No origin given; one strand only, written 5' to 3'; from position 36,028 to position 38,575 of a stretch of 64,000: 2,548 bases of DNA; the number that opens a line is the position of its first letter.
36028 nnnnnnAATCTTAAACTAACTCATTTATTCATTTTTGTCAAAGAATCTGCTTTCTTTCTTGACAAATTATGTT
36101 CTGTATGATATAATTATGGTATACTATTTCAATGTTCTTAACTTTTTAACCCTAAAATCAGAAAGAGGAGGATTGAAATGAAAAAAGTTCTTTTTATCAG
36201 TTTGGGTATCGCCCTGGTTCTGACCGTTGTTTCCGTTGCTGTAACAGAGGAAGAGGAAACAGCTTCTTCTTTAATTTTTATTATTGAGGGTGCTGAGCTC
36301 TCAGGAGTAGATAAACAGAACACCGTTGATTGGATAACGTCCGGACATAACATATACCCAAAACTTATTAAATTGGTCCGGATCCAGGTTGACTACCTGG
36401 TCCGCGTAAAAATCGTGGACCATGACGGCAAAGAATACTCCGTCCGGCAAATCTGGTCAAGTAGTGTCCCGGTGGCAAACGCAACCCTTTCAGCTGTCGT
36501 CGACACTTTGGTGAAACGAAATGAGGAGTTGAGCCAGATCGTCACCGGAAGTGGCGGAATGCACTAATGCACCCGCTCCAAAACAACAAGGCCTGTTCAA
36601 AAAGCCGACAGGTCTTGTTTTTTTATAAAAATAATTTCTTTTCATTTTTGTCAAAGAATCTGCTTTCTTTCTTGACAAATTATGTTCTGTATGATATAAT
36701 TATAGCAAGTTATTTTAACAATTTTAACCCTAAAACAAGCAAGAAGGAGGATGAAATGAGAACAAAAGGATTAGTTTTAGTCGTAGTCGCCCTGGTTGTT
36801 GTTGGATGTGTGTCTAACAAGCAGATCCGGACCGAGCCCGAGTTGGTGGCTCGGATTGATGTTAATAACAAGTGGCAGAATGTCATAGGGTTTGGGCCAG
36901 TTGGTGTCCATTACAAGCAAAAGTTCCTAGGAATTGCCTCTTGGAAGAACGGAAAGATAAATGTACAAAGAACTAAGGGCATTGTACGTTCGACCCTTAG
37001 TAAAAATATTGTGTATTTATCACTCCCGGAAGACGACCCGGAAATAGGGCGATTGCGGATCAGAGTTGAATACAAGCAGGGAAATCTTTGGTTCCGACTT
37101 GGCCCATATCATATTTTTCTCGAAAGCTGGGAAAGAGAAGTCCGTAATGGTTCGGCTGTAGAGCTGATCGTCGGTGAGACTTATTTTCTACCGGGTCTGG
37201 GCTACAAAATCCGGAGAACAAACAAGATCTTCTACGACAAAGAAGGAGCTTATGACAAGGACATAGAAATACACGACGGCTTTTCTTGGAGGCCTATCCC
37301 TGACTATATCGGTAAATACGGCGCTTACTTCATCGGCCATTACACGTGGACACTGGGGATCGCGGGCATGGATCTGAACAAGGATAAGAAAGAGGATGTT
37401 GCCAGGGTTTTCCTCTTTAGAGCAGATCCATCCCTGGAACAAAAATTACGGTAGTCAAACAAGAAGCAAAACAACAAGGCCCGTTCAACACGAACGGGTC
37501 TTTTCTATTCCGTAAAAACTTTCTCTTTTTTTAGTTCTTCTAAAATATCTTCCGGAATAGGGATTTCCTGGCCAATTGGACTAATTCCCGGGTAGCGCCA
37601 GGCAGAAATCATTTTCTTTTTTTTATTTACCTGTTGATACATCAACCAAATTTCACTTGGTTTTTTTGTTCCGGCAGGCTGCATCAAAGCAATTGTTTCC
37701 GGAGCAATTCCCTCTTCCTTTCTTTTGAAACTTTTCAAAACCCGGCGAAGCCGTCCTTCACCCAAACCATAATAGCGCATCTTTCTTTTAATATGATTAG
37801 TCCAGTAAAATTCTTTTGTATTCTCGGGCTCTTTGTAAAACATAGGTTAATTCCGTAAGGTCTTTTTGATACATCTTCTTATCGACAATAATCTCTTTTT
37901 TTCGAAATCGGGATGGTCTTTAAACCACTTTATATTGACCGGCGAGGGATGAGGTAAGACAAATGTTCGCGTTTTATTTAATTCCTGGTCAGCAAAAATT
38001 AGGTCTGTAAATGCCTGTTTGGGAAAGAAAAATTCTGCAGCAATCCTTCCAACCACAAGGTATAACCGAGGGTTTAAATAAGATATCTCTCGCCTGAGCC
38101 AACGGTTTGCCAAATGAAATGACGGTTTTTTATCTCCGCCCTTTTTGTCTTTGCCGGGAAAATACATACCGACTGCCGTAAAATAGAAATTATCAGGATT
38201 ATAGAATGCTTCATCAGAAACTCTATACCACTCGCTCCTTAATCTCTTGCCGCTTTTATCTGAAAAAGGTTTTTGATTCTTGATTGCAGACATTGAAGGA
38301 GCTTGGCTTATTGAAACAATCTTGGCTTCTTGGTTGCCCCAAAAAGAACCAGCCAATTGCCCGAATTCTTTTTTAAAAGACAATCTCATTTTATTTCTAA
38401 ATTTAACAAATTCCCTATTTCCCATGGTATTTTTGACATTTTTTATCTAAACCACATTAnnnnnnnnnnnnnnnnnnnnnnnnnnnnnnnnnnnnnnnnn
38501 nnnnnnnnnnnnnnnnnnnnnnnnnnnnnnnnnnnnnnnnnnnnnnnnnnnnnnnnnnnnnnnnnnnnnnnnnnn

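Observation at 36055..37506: Tandem duplicated cassettes: promoter, operator, 5'UTR, signal peptide and terminator are kept while the mature proteins diverge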

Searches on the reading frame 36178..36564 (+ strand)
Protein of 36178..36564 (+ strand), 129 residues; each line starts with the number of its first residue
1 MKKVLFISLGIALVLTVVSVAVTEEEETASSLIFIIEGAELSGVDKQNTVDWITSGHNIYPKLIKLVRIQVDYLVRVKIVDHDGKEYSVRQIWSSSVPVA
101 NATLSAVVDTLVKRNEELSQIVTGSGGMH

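Call 12: search_protein_families(library=pfam, proteins=[window:36178-36564:+], max_evalue=1)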
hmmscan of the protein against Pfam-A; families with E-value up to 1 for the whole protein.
window:36178-36564:+ (129 aa): 0 families

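Call 15: find_encoding_contigs(protein=window:36178-36564:+, flank=10000)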
Protein window:36178-36564:+ (129 aa): no gene with exactly this product is on record in the collection.

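Call 19: find_homologous_proteins(query=window:36178-36564:+, max_evalue=0.01)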
Query window:36178-36564:+ (129 aa): 1 proteins with E <= 0.01 among 26 candidates.
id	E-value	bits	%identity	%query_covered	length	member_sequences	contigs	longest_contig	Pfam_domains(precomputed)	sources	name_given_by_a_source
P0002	1.1e-73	263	100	100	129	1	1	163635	-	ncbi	-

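Call 37: predict_structure(protein=window:36178-36564:+)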
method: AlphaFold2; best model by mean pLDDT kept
length: 129 residues; sequences in the alignment: 1
mean_pLDDT: 40.2   pTM: 0.26
mean pLDDT of the five models: 40.2, 33.8, 33.0, 32.3, 31.5
residues with pLDDT >= 90: 0; 70-90: 0; 50-70: 4; < 50: 125
segments of 3 or more residues with pLDDT < 50: 1-13, 15-82, 87-115, 117-129
pLDDT, mean of each block of 10 residues (from residue 1): 37 45 36 34 41 40 39 43 47 35 41 46 37
secondary structure, 60 per line:
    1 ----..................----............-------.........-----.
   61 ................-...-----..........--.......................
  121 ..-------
elements in order: H5-22 H27-38 H46-54 H60-76 E78-80 E86-88 H89-95 H98-122

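Call 83: search_protein_families(library=phrogs, proteins=[window:36178-36564:+], max_evalue=0.01)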
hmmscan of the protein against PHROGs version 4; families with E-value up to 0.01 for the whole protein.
window:36178-36564:+ (129 aa): 0 families

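Call 84: search_protein_families(library=ncbifam, proteins=[window:36178-36564:+], max_evalue=0.01)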
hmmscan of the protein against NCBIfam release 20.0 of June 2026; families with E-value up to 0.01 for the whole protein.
window:36178-36564:+ (129 aa): 0 families

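Call 86: search_solved_structures(query=window:36178-36564:+, max_evalue=1)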
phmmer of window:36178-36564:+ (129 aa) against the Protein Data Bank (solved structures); distinct sequences matched with E-value up to 1: 4.
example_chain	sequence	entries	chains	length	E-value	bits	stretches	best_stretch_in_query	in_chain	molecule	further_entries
4zma_H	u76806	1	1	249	0.99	12.8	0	27-90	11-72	Coagulation factor VII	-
6r2w_H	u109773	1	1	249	0.99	12.8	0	27-90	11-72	Coagulation factor VII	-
4z6a_H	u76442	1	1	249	1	12.8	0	27-90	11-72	Coagulation factor VII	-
4ylq_H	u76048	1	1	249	1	12.8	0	27-90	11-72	Coagulation factor VII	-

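Call 88: search_dna_similar(query=window:36178-36564:+, collection=phages, mode=protein, max_evalue=0.01, max_rows=5)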
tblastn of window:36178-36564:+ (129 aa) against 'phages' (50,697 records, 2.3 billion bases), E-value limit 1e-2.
No match.

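Call 91: find_related_loci(query=window:36178-36564:+, collection=viral_contigs, flank=3000)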
Query window:36178-36564:+ (129 aa) in viral_contigs; peptide patterns used: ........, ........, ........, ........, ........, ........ (x = any residue, [..] = any of these).
24 stretches matched a pattern, but none encodes a relative of the query by tblastn (E <= 1e-3).

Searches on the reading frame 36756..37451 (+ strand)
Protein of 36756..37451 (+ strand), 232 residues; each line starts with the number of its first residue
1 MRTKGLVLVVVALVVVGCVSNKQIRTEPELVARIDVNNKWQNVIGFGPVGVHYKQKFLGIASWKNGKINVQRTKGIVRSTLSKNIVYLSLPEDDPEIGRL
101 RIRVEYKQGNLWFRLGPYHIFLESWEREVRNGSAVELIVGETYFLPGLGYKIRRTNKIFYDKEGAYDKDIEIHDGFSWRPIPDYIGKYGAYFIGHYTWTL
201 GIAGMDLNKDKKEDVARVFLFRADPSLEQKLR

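Call 12: search_protein_families(library=pfam, proteins=[window:36756-37451:+], max_evalue=1)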
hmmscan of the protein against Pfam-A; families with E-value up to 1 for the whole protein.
window:36756-37451:+ (232 aa): 0 families

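Call 16: find_encoding_contigs(protein=window:36756-37451:+, flank=10000)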
Protein window:36756-37451:+ (232 aa): no gene with exactly this product is on record in the collection.

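Call 18: find_homologous_proteins(query=window:36756-37451:+, max_evalue=0.01)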
Query window:36756-37451:+ (232 aa): 1 proteins with E <= 0.01 among 302 candidates.
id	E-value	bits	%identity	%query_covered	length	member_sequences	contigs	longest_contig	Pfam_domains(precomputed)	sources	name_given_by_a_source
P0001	2.5e-154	530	100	100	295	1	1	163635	-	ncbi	-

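Call 20: find_encoding_contigs(protein=P0001, flank=10000)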
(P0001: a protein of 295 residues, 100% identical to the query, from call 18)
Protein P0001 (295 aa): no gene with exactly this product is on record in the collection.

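Call 21: list_cluster_members(proteins=[P0001, P0002])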
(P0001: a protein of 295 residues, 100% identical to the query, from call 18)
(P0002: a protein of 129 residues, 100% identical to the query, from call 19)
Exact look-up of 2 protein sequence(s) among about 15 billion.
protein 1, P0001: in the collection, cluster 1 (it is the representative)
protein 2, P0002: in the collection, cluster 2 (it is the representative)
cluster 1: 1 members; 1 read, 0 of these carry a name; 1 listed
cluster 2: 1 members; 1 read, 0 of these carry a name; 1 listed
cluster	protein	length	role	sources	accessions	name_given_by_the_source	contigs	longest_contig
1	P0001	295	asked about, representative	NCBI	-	-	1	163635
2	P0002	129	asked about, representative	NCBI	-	-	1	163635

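Call 32: search_protein_representatives(protein=window:36756-37451:+)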
Query: 232 residues. Proteins with E-value up to 0.001 (for the whole library): 2; up to 1e-10: 2; up to 1e-30: 1. The best 2 are listed.
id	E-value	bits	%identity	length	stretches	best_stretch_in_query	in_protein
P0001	7.8e-155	529.7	100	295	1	1-232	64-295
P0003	1.0e-14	71.0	38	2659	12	168-201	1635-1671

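Call 35: search_protein_families(library=pfam, proteins=[P0003], max_evalue=0.01)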
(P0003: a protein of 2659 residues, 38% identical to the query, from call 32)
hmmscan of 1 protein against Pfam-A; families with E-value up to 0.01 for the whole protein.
P0003 (2659 aa): 12 families
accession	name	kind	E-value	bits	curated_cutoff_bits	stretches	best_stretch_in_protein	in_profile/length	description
PF17963.7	Big_9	-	2.3e-236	766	23.6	22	1396-1496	1-88/89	Bacterial Ig domain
PF17803.7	Cadherin_4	-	8.8e-234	757.1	25.1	22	1599-1668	2-71/71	Bacterial cadherin-like domain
PF17892.7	Cadherin_5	-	2.3e-50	168.9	26.5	5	654-756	2-97/98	Cadherin-like domain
PF12892.13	FctA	-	3.2e-38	131.6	22.1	0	1051-1180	14-105/120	Spy0128-like isopeptide containing domain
PF22352.2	K319L-like_PKD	-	4e-20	72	27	0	1051-1074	61-84/84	K319L-like, PKD domain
PF06958.17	Pyocin_S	-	1.1e-12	49.1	22.5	0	1155-1228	62-134/139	S-type Pyocin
PF13530.11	SCP2_2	-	4.6e-07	30.8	23.2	0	1152-1186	10-44/105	Sterol carrier protein domain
PF11614.14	FixG_C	-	9.5e-06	26.2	25.6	0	2081-2141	48-106/119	IG-like fold at C-terminal of FixG, putative oxidoreductase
PF16184.11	Cadherin_3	-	0.00058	20.2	25.5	0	2002-2028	80-106/106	Cadherin-like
PF18656.6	DUF5633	-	0.00085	19.6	23.6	0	1233-1246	27-40/41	Family of unknown function (DUF5633)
PF00885.24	DMRL_synthase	-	0.0015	18.9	26.7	0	1377-1418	27-68/139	6,7-dimethyl-8-ribityllumazine synthase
PF23237.1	HYR_4C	-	0.0038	17.8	27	0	1581-1604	50-73/73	HYR-like domain with 4 cysteines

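Call 36: predict_structure(protein=window:36756-37451:+)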
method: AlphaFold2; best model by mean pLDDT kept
length: 232 residues; sequences in the alignment: 1
mean_pLDDT: 36.6   pTM: 0.27
mean pLDDT of the five models: 36.6, 32.2, 29.3, 29.2, 27.9
residues with pLDDT >= 90: 0; 70-90: 0; 50-70: 33; < 50: 199
segments of 3 or more residues with pLDDT < 50: 15-152, 154-208
pLDDT, mean of each block of 10 residues (from residue 1): 52 45 26 22 29 35 33 29 30 33 30 30 26 35 45 45 36 41 36 33 38 54 55 49
secondary structure, 60 per line:
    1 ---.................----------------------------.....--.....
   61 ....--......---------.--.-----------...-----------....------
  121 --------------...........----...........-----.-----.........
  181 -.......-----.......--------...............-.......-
elements in order: H4-20 E49-53 E56-64 E67-72 E111-114 E135-145 E150-160 E172-180 H182-188 E194-200 H209-223 H225-231

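Call 83: search_protein_families(library=phrogs, proteins=[window:36756-37451:+], max_evalue=0.01)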
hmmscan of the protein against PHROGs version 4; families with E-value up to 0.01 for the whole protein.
window:36756-37451:+ (232 aa): 0 families

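Call 84: search_protein_families(library=ncbifam, proteins=[window:36756-37451:+], max_evalue=0.01)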
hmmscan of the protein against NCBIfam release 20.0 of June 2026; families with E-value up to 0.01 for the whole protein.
window:36756-37451:+ (232 aa): 0 families

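Call 85: search_solved_structures(query=window:36756-37451:+, max_evalue=1)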
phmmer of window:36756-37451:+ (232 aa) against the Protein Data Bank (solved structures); distinct sequences matched with E-value up to 1: 0.

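Call 87: search_dna_similar(query=window:36756-37451:+, collection=phages, mode=protein, max_evalue=0.01, max_rows=5)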
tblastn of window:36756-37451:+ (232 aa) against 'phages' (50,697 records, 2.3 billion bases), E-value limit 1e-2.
No match.

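Call 89: search_dna_similar(query=window:36756-37451:+, collection=plasmids, mode=protein, max_evalue=0.01, max_rows=5)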
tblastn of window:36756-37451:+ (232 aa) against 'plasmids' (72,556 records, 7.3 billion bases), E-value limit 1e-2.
No match.

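Call 90: find_related_loci(query=window:36756-37451:+, collection=viral_contigs, flank=3000)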
Query window:36756-37451:+ (232 aa) in viral_contigs; peptide patterns used: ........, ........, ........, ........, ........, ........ (x = any residue, [..] = any of these).
8 stretches matched a pattern, but none encodes a relative of the query by tblastn (E <= 1e-3).

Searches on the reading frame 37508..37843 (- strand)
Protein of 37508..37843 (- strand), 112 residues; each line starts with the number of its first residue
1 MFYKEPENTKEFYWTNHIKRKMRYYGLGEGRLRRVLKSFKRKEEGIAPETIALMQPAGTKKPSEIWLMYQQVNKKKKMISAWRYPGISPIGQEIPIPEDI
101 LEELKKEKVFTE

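Call 12: search_protein_families(library=pfam, proteins=[window:37508-37843:-], max_evalue=1)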
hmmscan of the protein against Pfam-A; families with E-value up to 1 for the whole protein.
window:37508-37843:- (112 aa): 0 families

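Call 79: find_encoding_contigs(protein=window:37508-37843:-, flank=10000, max_places=5)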
Protein window:37508-37843:- (112 aa): 3 contigs read that carry it; 3 places shown.
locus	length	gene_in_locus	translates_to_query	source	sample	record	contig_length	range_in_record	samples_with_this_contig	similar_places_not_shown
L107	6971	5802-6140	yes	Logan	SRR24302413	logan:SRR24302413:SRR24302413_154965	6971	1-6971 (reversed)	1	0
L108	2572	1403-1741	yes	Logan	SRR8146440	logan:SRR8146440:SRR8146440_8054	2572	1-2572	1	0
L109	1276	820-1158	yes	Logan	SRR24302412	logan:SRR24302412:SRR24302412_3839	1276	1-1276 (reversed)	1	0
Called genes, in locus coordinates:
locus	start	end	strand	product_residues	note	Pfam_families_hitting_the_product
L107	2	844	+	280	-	?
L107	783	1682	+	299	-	PF01565:FAD_binding_4, PF02873:MurB_C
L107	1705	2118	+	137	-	PF02482:Ribosomal_S30AE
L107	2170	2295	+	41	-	-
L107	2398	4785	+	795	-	PF07517:SecA_DEAD, PF01043:SecA_PP_bind, PF21090:P-loop_SecA, PF00271:Helicase_C (weak), PF21090:P-loop_SecA, PF07516:SecA_SW, PF02810:SEC-C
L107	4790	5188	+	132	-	-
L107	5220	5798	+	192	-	PF03167:UDG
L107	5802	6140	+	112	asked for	-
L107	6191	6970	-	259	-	?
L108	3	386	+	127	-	?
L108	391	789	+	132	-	-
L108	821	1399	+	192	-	PF03167:UDG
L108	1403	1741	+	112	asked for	-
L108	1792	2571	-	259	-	?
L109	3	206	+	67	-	?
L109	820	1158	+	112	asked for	-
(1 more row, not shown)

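Call 83: search_protein_families(library=phrogs, proteins=[window:37508-37843:-], max_evalue=0.01)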
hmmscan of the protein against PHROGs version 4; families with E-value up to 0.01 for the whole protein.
window:37508-37843:- (112 aa): 0 families

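Call 84: search_protein_families(library=ncbifam, proteins=[window:37508-37843:-], max_evalue=0.01)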
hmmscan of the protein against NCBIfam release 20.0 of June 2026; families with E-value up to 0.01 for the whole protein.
window:37508-37843:- (112 aa): 0 families

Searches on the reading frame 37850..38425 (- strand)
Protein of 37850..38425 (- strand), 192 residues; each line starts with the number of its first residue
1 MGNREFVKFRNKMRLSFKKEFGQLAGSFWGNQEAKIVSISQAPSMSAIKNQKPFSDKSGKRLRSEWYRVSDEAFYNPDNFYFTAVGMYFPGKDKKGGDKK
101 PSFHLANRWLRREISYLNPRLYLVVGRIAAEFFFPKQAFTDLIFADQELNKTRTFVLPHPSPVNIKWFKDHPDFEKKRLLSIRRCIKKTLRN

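Call 12: search_protein_families(library=pfam, proteins=[window:37850-38425:-], max_evalue=1)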
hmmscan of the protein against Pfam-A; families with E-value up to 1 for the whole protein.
window:37850-38425:- (192 aa): 3 families
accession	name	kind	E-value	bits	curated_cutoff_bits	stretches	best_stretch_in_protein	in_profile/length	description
PF03167.25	UDG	-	7.9e-21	75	24.3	1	30-179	4-137/141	Uracil DNA glycosylase superfamily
PF10403.14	BHD_1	-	0.1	13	27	1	160-187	3-30/55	Rad4 beta-hairpin domain 1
PF11738.13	DUF3298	-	0.13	13.7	24.1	1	47-89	21-62/84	Protein of unknown function (DUF3298)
